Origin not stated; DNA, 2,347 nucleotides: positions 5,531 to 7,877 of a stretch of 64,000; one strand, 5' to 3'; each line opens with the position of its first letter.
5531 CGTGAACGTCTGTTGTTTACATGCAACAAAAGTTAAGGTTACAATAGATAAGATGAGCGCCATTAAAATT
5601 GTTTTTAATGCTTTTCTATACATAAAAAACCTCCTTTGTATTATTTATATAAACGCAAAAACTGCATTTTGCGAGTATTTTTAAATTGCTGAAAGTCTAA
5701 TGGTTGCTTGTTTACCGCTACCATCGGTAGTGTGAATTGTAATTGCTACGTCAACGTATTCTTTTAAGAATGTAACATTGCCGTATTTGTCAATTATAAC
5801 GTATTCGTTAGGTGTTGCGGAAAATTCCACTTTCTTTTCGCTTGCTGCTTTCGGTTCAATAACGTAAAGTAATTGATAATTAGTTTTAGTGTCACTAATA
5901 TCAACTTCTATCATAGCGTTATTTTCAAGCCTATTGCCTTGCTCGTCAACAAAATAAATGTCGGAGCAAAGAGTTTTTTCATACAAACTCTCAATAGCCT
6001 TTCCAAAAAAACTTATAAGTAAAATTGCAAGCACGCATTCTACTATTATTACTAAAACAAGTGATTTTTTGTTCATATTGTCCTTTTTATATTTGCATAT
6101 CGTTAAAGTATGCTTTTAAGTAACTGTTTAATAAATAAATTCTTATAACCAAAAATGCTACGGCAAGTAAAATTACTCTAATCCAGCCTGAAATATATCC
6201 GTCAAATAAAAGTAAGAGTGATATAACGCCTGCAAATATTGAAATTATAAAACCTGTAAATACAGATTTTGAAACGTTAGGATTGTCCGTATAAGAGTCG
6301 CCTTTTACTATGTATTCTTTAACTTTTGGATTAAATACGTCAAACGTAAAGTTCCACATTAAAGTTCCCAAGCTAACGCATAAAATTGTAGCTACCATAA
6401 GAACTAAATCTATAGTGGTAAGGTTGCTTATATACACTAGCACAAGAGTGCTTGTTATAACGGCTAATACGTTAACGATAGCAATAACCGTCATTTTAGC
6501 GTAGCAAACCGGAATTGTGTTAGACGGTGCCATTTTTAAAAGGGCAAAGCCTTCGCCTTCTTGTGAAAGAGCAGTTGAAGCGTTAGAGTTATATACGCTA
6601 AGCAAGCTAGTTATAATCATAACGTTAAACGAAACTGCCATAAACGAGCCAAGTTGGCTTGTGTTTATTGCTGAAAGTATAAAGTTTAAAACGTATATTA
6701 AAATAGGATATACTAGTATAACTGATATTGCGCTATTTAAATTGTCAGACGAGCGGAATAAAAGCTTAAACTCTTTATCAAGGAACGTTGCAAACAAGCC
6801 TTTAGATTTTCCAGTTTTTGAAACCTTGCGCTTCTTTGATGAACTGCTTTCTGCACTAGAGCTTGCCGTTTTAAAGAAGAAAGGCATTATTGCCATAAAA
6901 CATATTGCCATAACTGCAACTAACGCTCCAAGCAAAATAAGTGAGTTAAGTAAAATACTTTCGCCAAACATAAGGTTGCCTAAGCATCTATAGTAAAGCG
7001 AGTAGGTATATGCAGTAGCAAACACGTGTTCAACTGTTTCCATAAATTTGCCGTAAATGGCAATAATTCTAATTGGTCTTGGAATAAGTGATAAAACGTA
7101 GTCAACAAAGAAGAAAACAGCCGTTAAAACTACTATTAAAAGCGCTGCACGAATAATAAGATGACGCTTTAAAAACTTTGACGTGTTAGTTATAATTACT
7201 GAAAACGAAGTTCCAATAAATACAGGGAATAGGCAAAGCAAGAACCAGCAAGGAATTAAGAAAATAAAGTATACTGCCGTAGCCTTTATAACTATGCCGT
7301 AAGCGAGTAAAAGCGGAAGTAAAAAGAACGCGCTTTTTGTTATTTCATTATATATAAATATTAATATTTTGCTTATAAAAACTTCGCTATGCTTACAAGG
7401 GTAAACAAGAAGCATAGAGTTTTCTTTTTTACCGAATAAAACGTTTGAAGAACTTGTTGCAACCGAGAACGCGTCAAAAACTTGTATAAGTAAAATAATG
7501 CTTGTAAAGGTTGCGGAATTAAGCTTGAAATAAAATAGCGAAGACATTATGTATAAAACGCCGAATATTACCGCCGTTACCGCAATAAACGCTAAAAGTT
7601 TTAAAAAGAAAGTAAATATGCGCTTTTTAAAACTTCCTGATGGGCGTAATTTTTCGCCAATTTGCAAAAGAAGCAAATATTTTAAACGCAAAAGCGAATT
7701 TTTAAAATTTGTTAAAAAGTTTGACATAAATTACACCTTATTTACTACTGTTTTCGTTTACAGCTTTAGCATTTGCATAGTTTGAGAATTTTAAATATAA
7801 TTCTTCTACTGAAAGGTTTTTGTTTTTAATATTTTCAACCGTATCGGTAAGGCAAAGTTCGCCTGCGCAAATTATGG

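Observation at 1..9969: Surface-protein/ABC cluster followed by a second copy of an unusual ~450-aa membrane domain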

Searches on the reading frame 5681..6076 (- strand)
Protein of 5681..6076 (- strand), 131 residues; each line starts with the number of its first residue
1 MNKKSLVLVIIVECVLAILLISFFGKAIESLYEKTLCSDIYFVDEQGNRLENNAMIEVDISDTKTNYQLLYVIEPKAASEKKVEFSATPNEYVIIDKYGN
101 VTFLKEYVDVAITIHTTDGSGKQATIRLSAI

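Call 5: search_protein_families(library=pfam, proteins=[window:5681-6076:-], max_evalue=0.1)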
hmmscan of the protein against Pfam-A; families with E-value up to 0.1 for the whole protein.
window:5681-6076:- (131 aa): 1 family
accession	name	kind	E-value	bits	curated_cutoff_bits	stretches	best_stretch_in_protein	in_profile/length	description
PF20862.2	DUF6843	-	0.047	14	27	0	38-59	59-81/110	Family of unknown function (DUF6843)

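Call 6: search_protein_families(library=ncbifam, proteins=[window:5681-6076:-], max_evalue=0.1)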
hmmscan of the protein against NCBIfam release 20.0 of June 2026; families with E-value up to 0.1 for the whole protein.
window:5681-6076:- (131 aa): 1 family
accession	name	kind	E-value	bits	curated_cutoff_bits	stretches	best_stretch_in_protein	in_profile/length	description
TIGR02213.1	lolE_release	exception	0.087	11.7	540.35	1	7-57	329-379/411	lipoprotein-releasing ABC transporter permease subunit LolE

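Call 52: search_protein_families(library=pfam, alignment_id=A5, max_evalue=0.05)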
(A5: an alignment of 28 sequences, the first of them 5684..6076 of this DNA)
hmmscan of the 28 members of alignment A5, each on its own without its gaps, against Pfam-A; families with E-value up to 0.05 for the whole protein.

A. member 1, window:5684-6076:- (131 aa): 1 family
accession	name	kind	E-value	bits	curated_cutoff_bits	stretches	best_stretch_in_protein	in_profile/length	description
PF20862.2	DUF6843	-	0.047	14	27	0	38-59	59-81/110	Family of unknown function (DUF6843)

B. families by the number of members that match (of 28 scanned): 19 families
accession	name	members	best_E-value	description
PF02368.24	Big_2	12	2.6e-06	Bacterial Ig-like domain (group 2)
PF07509.16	DUF1523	1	0.0028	Protein of unknown function (DUF1523)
PF20187.3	DUF6550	1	0.0062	Family of unknown function (DUF6550)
PF20578.4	aBig_2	1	0.0093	Atrophied bacterial Ig domain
PF11812.13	DUF3333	1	0.015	Domain of unknown function (DUF3333)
PF01853.24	MOZ_SAS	1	0.015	MOZ/SAS family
PF12870.14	DUF4878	1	0.016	Domain of unknown function (DUF4878)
PF16501.10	SCAPER_N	1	0.017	S phase cyclin A-associated protein in the endoplasmic reticulum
PF23928.1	DUF7266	1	0.017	Family of unknown function (DUF7266)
PF22188.2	Phage_spike_P1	1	0.018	Phage PM2 spike protein P1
PF03661.18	TMEM33_Pom33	1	0.022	Transmembrane protein 33/Nucleoporin POM33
PF07523.18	Big_3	1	0.027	Bacterial Ig-like domain (group 3)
PF22820.2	TcaA_3rd_4th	1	0.028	TcaA protein 3rd/4th domain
PF02369.22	Big_1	1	0.039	Bacterial Ig-like domain (group 1)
PF01773.25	Nucleos_tra2_N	1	0.042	Na+ dependent nucleoside transporter N-terminus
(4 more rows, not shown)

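Call 61: search_protein_families(library=padloc, proteins=[window:5681-6076:-], max_evalue=0.001)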
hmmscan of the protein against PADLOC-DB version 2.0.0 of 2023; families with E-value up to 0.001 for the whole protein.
window:5681-6076:- (131 aa): 0 families

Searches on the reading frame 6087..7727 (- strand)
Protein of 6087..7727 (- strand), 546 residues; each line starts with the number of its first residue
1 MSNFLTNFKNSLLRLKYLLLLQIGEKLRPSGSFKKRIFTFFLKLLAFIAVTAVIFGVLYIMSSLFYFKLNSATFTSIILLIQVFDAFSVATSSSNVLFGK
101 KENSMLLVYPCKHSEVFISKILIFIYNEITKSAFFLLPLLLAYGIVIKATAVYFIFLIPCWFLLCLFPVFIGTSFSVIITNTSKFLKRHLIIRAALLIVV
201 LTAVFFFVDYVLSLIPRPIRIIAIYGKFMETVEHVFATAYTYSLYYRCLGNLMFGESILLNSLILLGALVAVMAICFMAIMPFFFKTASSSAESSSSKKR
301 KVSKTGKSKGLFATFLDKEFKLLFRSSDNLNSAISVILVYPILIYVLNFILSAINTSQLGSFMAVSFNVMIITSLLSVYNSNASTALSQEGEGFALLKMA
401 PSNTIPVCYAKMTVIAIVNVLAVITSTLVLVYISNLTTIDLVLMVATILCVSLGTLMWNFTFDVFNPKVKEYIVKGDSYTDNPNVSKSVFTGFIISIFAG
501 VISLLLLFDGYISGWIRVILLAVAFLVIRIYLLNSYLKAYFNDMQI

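Call 5: search_protein_families(library=pfam, proteins=[window:6087-7727:-], max_evalue=0.1)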
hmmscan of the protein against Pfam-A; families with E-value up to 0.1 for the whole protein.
window:6087-7727:- (546 aa): 1 family
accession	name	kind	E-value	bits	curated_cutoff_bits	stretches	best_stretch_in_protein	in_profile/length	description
PF16949.11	ABC_tran_2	-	1.1e-05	25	25.7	1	32-454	19-442/542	Putative ATP-binding cassette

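Call 6: search_protein_families(library=ncbifam, proteins=[window:6087-7727:-], max_evalue=0.1)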
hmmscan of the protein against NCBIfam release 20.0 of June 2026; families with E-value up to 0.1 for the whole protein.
window:6087-7727:- (546 aa): 0 families

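Call 24: find_homologous_proteins(query=window:6087-7727:-, max_evalue=0.001)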
Query window:6087-7727:- (546 aa): 16 proteins with E <= 0.001 among 8000 candidates.
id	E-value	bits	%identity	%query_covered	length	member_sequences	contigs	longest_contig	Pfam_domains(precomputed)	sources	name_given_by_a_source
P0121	0.0e+0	1117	99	100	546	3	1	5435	PF16949.12,PF09847.17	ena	-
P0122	1.9e-291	985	85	100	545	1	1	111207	PF16949.12,PF09847.17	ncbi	-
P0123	5.4e-283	957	84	100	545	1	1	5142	PF16949.12,PF09847.17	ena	-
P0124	1.3e-282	956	84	100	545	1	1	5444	PF16949.12,PF09847.17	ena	-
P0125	6.2e-281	951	83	100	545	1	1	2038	PF16949.12,PF09847.17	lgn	-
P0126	2.2e-280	949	82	100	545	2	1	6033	PF09847.17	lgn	-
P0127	2.5e-280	949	83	100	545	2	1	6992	PF16949.12,PF09847.17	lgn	-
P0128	3.9e-202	691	61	98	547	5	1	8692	PF09847.17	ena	-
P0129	7.4e-202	690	60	99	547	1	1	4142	PF09847.17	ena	-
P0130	9.5e-175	600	54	98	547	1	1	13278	PF16949.12,PF09847.17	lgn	-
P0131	4.9e-134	466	45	100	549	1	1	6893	-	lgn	-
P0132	1.9e-125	438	41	98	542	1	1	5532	-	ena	-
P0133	2.8e-120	421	40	97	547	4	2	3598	-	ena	-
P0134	8.9e-67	244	31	97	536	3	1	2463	PF16949.12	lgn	-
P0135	1.5e-38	151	26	98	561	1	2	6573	PF16949.12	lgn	-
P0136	8.5e-24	103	25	84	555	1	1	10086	PF16949.12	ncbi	ncbi:MAG: hypothetical protein ACI311_03160 [Bacilli bacterium]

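Call 53: predict_structure(alignment_id=A4)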
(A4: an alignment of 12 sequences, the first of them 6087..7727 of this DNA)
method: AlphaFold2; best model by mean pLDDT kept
length: 546 residues; sequences in the alignment: 12
mean_pLDDT: 76.8   pTM: 0.62
mean pLDDT of the five models: 76.8, 76.7, 74.1, 72.0, 71.4
residues with pLDDT >= 90: 23; 70-90: 388; 50-70: 115; < 50: 20
segments of 3 or more residues with pLDDT < 50: 293-308
pLDDT, mean of each block of 10 residues (from residue 1): 66 73 59 75 87 89 80 87 86 69 61 76 85 87 88 88 88 81 75 81 84 67 66 81 85 86 86 84 71 45 46 73 69 81 82 68 84 86 66 54 70 85 85 77 89 86 68 53 75 87 86 87 90 78 52
secondary structure, 60 per line:
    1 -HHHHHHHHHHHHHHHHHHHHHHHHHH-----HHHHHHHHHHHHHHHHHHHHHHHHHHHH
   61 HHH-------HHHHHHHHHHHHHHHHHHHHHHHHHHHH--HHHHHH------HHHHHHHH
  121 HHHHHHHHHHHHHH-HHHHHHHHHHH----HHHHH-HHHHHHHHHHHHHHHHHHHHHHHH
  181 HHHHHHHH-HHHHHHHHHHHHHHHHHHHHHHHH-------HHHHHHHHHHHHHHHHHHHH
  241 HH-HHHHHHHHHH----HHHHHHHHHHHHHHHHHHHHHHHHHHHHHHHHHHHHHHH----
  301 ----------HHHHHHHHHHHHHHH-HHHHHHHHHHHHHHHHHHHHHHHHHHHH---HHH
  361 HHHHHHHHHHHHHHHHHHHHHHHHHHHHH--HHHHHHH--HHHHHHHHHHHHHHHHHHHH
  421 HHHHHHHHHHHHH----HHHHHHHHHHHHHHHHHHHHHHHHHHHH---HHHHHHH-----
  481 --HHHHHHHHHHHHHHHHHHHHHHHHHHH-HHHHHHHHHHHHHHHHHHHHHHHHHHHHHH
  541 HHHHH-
elements in order: H2-27 H33-63 H71-98 H101-106 H113-134 H136-146 H151-155 H157-188 H190-213 H221-242 H244-253 H258-296 H311-325 H327-354 H358-389 H392-398 H401-433 H438-465 H469-475 H483-509 H511-545

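Call 57: fold_search(model_id=the predicted structure, library=pdb)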
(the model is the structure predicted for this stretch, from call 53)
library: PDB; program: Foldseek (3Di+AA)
matches with E <= 10: 272; with E <= 0.001: 0
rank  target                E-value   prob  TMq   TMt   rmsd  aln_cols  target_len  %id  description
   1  7r87_A                1.3e-01  0.99  0.27  0.25  15.7       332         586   12  The structure of human ABCG5-WT/ABCG8-I419E (released 2021-09-08)
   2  6xjh_A                1.6e-01  1.00  0.27  0.52  10.7       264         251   13  PmtCD ABC exporter without the basket domain at C2 symmetry (released 2020-10-14)
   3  6nc7_A                1.7e-01  0.25  0.16  0.17  23.7       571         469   12  Lipid II flippase MurJ, inward open conformation (released 2019-04-17)
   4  6nc8                  2.1e-01  0.35  0.17  0.18  19.2       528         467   12  Lipid II flippase MurJ, inward occluded conformation (released 2019-04-17)
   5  8k1p_A                2.3e-01  0.89  0.33  0.34  14.2       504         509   10  mycobacterial efflux pump, ADP+vanadate bound state (released 2024-07-17)
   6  8k1o_A                2.7e-01  0.84  0.34  0.36  15.0       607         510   11  mycobacterial efflux pump, AMPPNP bound state (released 2024-07-17)
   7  8wtm_A                2.8e-01  0.95  0.23  0.21  13.9       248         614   13  Cryo-EM structure of jasmonic acid transporter ABCG16 bound to JA (released 2024-10-23)
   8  8bi0_A                3.0e-01  0.93  0.26  0.25  14.8       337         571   12  ABCG2 turnover-2 state with tariquidar bound (released 2023-01-11)
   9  7qba_E                3.9e-01  0.98  0.28  0.51   7.5       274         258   12  CryoEM structure of the ABC transporter NosDFY complexed with nitrous oxide reductase NosZ (released 2022-08-03)
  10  6oih_D                5.4e-01  0.90  0.24  0.44  10.3       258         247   15  Crystal structure of O-antigen polysaccharide ABC-transporter (released 2019-04-17)
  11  4mlb_A                6.1e-01  0.47  0.25  0.29  18.9       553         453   10  Reverse polarity of binding pocket suggests different function of a MOP superfamily transporter from Pyrococcus furios (released 2013-09-25)
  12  7jr7_B                6.3e-01  0.90  0.27  0.26  15.0       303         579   13  Cryo-EM structure of ABCG5/G8 in complex with Fab 2E10 and 11F4 (released 2021-04-07)
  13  7r87_B                7.5e-01  0.85  0.28  0.27  15.7       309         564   12  The structure of human ABCG5-WT/ABCG8-I419E (released 2021-09-08)
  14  6gwh                  7.8e-01  0.35  0.22  0.27  20.6       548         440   11  Outward-facing conformation of a multidrug resistance MATE family transporter of the MOP superfamily. (released 2019-06-05)
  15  7o0z_E                8.1e-01  0.99  0.32  0.60   5.6       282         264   12  ABC transporter NosFY, nucleotide-free in GDN (released 2022-11-02)
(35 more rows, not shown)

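Call 61: search_protein_families(library=padloc, proteins=[window:6087-7727:-], max_evalue=0.001)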
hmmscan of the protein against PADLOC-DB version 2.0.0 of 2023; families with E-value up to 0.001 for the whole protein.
window:6087-7727:- (546 aa): 0 families
